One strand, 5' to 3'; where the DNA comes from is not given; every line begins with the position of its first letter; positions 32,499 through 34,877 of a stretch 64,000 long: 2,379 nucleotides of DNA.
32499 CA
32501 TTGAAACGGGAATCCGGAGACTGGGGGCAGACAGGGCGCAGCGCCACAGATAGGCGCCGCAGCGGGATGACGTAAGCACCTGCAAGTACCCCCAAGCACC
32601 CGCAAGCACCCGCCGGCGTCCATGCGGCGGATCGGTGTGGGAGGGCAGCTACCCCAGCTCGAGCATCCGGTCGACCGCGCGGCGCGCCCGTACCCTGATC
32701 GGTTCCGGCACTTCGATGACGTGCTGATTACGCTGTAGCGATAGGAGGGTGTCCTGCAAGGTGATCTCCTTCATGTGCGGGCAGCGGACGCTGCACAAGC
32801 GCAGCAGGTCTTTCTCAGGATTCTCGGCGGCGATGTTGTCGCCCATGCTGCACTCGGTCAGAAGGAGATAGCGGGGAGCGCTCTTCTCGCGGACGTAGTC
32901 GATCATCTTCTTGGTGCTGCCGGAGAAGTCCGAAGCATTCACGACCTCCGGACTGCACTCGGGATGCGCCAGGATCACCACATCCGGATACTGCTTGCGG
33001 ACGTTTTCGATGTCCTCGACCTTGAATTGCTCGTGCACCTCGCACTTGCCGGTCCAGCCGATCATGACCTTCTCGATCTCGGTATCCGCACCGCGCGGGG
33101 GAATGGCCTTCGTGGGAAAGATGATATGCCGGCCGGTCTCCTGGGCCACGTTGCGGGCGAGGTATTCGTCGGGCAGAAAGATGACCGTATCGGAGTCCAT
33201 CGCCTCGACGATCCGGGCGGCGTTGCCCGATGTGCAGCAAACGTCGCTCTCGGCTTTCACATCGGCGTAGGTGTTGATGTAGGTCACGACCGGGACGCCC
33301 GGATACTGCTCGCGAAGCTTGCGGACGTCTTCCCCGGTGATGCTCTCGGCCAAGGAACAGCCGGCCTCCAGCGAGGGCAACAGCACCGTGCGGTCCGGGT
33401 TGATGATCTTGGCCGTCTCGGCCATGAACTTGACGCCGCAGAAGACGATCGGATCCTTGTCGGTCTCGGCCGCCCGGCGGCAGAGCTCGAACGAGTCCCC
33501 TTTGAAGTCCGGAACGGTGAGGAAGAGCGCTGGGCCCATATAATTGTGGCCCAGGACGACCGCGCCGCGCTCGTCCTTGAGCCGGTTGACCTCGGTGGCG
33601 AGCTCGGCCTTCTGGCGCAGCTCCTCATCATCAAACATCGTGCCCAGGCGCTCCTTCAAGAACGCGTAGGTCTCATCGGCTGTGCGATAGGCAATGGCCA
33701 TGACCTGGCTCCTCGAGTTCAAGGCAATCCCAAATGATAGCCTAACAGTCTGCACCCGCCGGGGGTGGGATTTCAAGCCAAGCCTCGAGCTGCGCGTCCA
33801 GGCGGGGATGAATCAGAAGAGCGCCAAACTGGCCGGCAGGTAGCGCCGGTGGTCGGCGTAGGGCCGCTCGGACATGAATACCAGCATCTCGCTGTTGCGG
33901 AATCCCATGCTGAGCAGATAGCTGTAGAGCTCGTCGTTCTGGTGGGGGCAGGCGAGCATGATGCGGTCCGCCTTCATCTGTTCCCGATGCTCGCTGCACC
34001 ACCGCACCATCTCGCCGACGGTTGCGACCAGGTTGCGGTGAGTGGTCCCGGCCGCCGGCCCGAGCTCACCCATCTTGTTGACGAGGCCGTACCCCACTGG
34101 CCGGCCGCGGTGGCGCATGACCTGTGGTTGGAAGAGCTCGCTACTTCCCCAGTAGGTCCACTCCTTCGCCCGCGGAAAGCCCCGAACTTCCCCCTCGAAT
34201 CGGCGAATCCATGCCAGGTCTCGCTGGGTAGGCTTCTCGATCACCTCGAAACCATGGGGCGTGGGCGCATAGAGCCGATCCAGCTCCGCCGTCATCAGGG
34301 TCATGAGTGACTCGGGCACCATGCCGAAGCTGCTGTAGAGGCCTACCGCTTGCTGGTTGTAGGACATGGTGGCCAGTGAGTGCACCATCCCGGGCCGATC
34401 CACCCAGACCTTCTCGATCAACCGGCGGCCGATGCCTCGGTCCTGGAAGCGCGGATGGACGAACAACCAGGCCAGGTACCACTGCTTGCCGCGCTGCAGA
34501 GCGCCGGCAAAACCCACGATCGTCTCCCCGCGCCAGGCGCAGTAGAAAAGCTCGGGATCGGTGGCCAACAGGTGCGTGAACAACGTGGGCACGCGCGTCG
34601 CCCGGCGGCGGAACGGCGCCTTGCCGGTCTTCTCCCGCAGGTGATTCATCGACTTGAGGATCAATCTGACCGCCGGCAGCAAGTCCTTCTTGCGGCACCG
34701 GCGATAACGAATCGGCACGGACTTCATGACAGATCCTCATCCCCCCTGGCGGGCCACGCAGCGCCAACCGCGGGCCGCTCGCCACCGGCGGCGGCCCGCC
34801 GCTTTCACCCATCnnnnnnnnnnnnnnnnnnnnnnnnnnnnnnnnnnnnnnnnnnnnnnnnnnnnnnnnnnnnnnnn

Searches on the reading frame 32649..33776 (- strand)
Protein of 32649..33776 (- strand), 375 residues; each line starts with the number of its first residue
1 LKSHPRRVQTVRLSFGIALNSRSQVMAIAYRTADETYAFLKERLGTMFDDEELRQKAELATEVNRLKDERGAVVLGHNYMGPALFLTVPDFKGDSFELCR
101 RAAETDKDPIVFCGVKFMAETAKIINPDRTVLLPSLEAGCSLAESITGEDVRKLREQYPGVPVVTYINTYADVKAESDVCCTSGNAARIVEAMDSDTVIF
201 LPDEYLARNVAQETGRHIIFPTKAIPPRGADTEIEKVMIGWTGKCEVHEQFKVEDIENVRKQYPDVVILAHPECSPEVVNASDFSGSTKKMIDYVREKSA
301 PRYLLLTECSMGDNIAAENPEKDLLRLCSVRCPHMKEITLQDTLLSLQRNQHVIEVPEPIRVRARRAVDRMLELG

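Call 18: search_protein_families(library=pfam, proteins=[window:32649-33776:-], max_evalue=0.00001)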
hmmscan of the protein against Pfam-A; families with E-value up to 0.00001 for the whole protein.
window:32649-33776:- (375 aa): 1 family
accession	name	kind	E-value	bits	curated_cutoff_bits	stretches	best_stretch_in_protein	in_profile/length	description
PF02445.21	NadA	-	9.1e-110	366.8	27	1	62-373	2-295/295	Quinolinate synthetase A protein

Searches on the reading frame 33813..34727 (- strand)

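Call 18: search_protein_families(library=pfam, proteins=[window:33813-34727:-], max_evalue=0.00001)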
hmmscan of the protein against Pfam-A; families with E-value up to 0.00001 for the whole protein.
window:33813-34727:- (304 aa): 3 families
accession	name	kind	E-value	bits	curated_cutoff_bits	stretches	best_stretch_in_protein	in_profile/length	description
PF00583.31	Acetyltransf_1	-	2.8e-15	57.1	20.7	1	42-136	19-116/116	Acetyltransferase (GNAT) family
PF13508.13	Acetyltransf_7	-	2.7e-12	47.3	27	1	59-135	3-81/84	Acetyltransferase (GNAT) domain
PF13673.13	Acetyltransf_10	-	6.4e-10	39.5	23.6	1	57-138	29-109/128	Acetyltransferase (GNAT) domain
